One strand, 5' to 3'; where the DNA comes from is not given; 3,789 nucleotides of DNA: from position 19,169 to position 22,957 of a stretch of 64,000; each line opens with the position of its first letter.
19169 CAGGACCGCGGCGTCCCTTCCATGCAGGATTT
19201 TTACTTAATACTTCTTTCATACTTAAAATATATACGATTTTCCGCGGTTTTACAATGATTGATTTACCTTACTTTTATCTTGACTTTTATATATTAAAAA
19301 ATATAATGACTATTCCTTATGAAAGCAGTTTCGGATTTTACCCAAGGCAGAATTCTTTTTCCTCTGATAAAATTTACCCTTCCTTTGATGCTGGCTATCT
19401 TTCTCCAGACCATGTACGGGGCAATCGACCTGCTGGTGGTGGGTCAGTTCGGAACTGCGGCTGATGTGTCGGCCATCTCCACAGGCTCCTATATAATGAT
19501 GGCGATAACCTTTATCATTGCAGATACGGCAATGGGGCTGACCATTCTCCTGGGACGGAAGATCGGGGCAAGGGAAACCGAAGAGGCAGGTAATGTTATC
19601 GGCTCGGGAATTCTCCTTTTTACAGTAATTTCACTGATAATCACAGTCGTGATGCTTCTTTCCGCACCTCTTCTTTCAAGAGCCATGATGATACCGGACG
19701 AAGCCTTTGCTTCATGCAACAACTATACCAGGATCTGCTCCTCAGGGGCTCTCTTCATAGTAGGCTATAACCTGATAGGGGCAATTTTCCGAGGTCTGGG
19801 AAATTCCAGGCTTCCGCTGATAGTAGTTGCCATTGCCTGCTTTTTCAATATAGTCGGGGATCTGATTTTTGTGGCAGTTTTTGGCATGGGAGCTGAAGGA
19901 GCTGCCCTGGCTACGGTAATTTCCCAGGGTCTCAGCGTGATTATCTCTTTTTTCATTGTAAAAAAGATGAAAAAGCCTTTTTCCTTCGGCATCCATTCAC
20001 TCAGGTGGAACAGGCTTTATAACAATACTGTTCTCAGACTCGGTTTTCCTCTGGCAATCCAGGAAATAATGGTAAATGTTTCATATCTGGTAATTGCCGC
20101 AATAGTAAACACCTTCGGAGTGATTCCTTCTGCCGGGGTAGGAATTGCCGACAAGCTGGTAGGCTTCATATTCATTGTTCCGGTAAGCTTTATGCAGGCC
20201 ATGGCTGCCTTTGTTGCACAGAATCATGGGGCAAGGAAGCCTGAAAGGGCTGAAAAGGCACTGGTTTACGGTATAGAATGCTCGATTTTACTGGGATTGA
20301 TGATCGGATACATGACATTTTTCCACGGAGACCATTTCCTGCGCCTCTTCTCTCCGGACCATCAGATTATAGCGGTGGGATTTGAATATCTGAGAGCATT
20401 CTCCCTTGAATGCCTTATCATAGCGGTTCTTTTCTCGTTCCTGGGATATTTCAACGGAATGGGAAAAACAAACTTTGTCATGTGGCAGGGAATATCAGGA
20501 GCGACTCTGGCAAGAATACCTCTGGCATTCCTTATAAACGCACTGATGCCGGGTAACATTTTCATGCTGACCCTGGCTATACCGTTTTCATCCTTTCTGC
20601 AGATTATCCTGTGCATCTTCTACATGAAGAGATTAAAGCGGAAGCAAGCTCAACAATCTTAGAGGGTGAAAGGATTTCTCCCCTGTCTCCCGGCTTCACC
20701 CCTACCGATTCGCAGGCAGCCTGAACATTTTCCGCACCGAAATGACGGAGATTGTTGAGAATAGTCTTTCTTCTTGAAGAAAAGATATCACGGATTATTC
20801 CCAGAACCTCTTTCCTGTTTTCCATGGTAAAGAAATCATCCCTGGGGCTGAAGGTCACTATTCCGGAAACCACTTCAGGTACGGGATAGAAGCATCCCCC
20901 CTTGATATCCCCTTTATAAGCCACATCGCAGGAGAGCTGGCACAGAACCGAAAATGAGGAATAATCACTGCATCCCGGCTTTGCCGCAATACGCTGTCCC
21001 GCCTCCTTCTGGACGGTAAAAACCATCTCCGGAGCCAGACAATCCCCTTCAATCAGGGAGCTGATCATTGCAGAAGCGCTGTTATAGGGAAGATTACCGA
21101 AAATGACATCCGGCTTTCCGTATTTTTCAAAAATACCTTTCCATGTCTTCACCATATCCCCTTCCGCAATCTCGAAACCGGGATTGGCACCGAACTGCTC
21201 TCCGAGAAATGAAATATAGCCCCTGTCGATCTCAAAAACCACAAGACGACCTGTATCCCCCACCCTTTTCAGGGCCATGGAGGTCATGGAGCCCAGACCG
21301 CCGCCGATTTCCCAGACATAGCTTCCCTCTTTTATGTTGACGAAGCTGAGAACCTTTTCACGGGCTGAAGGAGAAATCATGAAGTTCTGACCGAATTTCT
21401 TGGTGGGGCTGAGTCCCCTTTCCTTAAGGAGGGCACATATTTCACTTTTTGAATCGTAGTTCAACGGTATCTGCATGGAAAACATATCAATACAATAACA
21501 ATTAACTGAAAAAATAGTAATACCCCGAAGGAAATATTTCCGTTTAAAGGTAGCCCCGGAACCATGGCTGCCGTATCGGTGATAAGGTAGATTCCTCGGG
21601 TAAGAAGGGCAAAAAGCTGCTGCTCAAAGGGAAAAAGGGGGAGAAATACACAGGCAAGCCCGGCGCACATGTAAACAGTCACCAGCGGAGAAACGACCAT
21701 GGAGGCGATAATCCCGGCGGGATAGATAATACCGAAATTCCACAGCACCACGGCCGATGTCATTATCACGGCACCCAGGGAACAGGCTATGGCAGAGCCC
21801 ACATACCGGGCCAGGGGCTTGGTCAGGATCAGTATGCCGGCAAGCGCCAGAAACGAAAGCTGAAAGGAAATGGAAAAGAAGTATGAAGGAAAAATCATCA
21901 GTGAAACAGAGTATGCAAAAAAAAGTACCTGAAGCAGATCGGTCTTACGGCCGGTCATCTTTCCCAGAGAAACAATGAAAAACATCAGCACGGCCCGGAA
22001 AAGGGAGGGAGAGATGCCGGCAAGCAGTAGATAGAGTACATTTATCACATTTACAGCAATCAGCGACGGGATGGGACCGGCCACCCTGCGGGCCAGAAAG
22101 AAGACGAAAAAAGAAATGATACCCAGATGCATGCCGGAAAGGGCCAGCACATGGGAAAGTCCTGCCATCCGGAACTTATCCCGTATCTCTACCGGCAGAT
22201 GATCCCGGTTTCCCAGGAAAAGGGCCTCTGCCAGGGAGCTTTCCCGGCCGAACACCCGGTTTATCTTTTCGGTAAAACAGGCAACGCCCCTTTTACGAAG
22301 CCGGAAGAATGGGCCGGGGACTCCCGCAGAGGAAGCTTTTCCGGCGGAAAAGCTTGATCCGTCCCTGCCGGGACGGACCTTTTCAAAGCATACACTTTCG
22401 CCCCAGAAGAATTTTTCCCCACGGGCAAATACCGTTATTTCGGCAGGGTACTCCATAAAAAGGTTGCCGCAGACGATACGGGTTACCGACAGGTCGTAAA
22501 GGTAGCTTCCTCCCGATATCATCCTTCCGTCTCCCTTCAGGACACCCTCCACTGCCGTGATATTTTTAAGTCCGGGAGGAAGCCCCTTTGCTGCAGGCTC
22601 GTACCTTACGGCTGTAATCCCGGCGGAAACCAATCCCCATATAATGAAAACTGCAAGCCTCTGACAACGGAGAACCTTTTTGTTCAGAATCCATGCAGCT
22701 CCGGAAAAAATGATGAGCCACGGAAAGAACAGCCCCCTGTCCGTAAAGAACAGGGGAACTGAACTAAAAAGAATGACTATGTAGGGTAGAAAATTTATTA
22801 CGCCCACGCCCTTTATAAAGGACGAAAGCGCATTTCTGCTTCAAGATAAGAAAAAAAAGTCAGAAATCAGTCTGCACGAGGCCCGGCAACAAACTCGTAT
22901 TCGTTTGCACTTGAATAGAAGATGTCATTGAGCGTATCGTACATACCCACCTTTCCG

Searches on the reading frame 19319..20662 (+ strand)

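Call 49: search_protein_families(library=pfam, proteins=[window:19319-20662:+], max_evalue=0.00001)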
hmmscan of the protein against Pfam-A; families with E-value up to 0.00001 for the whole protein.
window:19319-20662:+ (447 aa): 1 family
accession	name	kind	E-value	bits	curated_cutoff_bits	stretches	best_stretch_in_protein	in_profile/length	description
PF01554.23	MatE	-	4.9e-48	163.3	24.9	2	244-405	1-161/161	MatE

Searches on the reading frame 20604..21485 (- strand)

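Call 49: search_protein_families(library=pfam, proteins=[window:20604-21485:-], max_evalue=0.00001)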
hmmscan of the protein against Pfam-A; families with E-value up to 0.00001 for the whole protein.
window:20604-21485:- (293 aa): 1 family
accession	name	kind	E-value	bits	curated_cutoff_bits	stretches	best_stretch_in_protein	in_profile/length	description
PF00398.26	RrnaAD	-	2.5e-33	115.7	24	1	29-282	6-259/263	Ribosomal RNA adenine dimethylase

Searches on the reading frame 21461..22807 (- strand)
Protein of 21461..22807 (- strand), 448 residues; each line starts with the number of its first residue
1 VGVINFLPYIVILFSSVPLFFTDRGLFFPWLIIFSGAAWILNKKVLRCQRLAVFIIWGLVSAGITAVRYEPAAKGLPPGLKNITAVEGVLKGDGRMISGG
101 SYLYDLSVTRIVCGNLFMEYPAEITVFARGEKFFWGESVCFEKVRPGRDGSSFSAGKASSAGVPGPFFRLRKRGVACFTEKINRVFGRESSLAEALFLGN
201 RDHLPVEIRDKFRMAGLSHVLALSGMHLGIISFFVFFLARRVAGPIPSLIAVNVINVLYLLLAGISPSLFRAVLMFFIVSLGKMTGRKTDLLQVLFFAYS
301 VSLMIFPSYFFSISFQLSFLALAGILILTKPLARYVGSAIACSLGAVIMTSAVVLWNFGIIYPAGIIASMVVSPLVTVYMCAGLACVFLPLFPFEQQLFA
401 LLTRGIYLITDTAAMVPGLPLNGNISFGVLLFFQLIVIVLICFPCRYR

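Call 49: search_protein_families(library=pfam, proteins=[window:21461-22807:-], max_evalue=0.00001)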
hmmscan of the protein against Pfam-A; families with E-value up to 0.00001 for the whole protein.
window:21461-22807:- (448 aa): 1 family
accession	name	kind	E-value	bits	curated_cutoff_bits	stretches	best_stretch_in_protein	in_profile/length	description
PF03772.21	Competence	-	5.9e-43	147.6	23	1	196-442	1-261/270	Competence protein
